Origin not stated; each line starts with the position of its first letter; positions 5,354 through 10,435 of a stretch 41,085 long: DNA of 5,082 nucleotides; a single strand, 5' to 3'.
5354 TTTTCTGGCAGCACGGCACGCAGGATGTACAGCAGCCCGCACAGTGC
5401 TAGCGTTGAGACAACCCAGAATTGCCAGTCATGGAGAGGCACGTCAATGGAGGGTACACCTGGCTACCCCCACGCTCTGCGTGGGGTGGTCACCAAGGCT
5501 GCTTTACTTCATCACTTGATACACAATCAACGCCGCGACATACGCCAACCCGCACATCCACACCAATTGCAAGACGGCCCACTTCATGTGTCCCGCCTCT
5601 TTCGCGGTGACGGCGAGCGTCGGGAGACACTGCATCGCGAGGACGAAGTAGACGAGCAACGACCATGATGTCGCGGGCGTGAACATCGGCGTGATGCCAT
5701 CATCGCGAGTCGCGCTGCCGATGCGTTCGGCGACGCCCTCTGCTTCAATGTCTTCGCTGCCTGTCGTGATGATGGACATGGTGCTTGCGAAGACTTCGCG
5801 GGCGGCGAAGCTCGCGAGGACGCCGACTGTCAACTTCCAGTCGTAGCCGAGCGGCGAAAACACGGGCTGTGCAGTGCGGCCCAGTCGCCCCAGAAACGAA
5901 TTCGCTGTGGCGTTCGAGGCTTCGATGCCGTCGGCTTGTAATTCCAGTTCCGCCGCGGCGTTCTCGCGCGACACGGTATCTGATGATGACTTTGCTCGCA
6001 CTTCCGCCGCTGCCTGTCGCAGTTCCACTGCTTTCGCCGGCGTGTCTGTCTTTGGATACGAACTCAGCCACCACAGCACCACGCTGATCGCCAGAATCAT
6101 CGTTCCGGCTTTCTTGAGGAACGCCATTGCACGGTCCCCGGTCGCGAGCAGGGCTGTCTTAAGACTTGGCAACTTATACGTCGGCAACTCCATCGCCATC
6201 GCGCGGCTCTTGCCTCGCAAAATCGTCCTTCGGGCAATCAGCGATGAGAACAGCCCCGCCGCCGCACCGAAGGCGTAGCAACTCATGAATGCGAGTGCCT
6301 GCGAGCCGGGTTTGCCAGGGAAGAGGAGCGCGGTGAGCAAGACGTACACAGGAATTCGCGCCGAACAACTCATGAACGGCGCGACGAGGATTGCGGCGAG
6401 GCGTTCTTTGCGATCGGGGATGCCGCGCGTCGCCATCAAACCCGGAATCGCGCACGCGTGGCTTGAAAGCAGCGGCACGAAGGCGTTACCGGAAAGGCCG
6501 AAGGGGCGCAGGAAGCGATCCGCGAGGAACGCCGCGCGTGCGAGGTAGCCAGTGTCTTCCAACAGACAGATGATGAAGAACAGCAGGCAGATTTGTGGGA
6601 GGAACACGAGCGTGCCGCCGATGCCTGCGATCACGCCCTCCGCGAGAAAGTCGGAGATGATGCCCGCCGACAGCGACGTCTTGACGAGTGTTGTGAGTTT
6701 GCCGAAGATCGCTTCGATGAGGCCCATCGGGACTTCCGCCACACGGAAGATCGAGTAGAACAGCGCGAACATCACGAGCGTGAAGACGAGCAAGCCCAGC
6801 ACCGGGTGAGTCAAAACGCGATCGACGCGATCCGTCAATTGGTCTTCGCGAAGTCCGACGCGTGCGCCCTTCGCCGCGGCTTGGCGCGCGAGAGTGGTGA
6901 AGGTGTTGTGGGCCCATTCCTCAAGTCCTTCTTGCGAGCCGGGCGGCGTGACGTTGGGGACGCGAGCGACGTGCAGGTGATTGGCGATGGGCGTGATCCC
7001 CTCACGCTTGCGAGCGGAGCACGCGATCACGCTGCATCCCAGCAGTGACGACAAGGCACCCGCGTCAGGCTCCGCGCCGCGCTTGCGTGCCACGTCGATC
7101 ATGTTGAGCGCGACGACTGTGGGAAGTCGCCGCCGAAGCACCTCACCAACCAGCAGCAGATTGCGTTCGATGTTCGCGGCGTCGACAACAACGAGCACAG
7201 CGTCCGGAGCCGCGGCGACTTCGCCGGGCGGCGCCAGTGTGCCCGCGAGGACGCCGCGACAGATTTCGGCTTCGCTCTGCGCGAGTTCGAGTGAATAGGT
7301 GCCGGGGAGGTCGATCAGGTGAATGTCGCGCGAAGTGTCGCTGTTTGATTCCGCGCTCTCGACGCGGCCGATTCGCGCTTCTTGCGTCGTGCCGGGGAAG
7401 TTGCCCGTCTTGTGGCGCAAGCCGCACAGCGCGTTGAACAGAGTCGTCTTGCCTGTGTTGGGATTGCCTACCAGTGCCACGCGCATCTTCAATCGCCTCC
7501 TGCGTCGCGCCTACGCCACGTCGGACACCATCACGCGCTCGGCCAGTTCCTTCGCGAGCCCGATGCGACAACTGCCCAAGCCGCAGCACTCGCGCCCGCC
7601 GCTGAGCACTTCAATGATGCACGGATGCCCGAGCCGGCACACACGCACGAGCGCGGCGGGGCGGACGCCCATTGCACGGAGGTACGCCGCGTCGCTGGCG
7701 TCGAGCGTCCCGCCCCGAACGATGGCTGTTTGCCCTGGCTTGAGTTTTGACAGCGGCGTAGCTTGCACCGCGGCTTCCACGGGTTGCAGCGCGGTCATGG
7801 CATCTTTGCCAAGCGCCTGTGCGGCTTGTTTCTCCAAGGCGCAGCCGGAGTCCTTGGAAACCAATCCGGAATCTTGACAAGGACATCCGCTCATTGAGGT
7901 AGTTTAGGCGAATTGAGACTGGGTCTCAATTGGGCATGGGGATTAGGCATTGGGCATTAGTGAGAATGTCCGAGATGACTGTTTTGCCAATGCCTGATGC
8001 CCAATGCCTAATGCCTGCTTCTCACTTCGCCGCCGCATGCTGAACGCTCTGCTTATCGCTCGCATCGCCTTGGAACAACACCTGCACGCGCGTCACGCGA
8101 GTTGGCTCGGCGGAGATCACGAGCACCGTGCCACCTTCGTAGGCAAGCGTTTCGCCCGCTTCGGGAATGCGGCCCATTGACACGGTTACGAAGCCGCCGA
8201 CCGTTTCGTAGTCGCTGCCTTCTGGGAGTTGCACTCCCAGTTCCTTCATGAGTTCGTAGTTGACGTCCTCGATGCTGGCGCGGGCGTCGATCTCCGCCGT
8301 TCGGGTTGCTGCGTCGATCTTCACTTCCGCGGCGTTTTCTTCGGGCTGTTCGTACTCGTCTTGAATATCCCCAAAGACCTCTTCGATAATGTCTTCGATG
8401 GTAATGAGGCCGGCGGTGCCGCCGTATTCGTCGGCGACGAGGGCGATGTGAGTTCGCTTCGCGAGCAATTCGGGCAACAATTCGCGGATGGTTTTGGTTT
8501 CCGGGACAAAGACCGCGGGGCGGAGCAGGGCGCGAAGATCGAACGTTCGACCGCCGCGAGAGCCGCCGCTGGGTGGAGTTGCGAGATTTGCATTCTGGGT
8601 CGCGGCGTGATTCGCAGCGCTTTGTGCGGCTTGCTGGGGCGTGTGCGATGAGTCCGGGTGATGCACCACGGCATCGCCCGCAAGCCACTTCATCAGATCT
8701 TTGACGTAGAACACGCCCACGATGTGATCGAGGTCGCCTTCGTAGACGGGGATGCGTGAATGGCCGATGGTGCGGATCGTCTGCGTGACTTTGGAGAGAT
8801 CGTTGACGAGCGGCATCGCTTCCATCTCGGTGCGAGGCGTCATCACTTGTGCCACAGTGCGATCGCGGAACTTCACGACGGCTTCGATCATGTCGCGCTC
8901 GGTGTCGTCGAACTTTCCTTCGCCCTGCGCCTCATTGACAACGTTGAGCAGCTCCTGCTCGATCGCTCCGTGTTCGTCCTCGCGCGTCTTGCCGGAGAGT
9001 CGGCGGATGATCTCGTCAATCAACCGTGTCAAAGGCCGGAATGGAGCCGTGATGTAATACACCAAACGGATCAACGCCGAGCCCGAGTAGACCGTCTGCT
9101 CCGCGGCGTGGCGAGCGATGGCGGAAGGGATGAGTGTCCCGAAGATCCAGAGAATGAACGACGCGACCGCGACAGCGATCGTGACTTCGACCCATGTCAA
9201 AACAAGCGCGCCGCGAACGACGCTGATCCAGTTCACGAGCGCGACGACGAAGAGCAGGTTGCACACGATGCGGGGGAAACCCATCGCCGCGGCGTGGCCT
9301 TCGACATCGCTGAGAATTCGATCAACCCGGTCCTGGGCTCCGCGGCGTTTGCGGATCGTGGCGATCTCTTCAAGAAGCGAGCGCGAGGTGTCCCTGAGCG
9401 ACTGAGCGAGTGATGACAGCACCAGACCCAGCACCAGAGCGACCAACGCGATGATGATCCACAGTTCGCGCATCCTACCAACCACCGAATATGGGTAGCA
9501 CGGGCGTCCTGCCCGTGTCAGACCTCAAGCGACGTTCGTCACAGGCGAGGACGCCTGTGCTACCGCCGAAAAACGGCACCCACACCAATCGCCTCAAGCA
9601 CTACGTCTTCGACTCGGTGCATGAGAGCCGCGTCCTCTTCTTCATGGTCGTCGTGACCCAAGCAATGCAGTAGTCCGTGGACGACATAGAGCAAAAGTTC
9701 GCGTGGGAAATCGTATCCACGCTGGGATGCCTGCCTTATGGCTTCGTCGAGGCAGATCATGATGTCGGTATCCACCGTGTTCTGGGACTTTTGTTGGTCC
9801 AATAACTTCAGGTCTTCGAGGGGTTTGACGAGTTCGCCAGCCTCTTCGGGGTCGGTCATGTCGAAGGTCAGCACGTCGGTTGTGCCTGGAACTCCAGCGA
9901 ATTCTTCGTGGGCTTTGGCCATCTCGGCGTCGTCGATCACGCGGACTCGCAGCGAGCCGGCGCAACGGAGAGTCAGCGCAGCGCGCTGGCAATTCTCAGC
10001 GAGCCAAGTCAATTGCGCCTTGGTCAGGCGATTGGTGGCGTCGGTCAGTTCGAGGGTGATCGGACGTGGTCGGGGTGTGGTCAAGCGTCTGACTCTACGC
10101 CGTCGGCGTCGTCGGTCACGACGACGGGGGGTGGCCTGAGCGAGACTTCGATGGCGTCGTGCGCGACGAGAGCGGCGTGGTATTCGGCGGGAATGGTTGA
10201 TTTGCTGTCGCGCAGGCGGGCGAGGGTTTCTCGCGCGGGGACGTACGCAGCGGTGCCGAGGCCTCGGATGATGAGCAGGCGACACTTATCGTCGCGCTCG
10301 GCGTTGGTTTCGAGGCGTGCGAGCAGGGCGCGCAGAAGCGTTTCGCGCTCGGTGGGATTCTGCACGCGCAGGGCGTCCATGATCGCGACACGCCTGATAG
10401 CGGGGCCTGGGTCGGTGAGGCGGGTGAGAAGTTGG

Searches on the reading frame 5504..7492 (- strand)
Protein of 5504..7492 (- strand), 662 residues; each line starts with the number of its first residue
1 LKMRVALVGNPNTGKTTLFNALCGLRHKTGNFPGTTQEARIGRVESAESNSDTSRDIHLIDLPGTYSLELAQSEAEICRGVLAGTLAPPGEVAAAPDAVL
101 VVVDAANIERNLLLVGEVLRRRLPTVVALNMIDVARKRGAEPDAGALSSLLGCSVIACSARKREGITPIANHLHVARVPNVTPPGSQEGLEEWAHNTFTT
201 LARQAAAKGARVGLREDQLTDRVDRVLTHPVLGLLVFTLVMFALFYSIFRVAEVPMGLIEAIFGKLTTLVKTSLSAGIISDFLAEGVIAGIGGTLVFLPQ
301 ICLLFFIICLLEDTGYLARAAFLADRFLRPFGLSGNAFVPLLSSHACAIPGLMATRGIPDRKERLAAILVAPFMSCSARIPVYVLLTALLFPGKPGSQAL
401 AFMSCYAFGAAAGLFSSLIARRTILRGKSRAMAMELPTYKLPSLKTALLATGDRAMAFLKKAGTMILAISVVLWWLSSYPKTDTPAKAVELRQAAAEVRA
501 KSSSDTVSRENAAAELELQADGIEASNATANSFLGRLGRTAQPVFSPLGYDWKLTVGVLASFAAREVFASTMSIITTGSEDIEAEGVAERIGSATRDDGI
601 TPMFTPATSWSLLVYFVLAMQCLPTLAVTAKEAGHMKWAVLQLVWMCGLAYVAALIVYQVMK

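Call 51: search_protein_families(library=pfam, proteins=[window:5504-7492:-], max_evalue=0.0001)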
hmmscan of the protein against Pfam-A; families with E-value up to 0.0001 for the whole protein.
window:5504-7492:- (662 aa): 4 families
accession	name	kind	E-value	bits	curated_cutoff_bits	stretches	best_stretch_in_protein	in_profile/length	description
PF02421.24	FeoB_N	-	2.8e-43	147.6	27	1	4-171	2-154/156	Ferrous iron transport protein B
PF07670.19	Gate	-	8.2e-33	113.4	29.6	2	295-388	2-102/104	Nucleoside recognition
PF01926.29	MMR_HSR1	-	4.8e-18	65.8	21.9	1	4-130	1-112/113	50S ribosome-binding GTPase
PF07664.17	FeoB_C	-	1.7e-12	47.3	26.6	1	403-454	2-54/54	Ferrous iron transport protein B C terminus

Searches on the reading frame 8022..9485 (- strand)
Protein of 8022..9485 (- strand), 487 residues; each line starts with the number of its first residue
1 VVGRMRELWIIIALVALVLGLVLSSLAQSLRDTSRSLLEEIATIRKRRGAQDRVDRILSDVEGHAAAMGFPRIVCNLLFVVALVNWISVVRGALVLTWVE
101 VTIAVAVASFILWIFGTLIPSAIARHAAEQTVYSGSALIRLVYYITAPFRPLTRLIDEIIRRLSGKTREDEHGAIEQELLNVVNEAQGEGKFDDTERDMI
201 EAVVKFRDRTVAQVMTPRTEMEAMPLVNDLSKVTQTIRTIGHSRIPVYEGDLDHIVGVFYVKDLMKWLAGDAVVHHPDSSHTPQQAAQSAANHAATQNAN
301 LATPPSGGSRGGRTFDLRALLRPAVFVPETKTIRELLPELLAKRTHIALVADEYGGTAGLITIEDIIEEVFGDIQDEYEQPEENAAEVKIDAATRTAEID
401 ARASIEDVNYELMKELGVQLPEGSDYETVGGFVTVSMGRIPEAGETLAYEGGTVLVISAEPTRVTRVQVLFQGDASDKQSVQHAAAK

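Call 51: search_protein_families(library=pfam, proteins=[window:8022-9485:-], max_evalue=0.0001)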
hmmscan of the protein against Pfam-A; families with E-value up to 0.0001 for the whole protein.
window:8022-9485:- (487 aa): 3 families
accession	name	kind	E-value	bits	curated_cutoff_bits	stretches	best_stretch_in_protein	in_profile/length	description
PF01595.25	CNNM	-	5.2e-16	59.3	28.4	1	11-196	1-181/181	Cyclin M transmembrane N-terminal domain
PF03471.22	CorC_HlyC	-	5.7e-14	52.3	27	1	396-470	7-78/81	Transporter associated domain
PF00571.33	CBS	-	3.8e-12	46.8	24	1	322-370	7-55/57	CBS domain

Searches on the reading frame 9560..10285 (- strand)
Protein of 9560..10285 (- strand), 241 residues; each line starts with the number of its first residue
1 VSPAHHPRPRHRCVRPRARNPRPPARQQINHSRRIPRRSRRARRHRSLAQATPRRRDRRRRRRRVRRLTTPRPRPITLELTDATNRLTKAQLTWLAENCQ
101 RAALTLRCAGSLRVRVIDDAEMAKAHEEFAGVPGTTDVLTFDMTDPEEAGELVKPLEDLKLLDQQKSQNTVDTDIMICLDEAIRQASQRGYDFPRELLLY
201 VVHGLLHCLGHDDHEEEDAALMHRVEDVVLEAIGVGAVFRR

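Call 51: search_protein_families(library=pfam, proteins=[window:9560-10285:-], max_evalue=0.0001)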
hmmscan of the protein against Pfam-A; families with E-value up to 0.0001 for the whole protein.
window:9560-10285:- (241 aa): 1 family
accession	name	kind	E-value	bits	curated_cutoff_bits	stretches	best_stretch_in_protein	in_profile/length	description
PF02130.23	YbeY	-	1.4e-24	86.8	25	1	97-232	12-128/129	Endoribonuclease YbeY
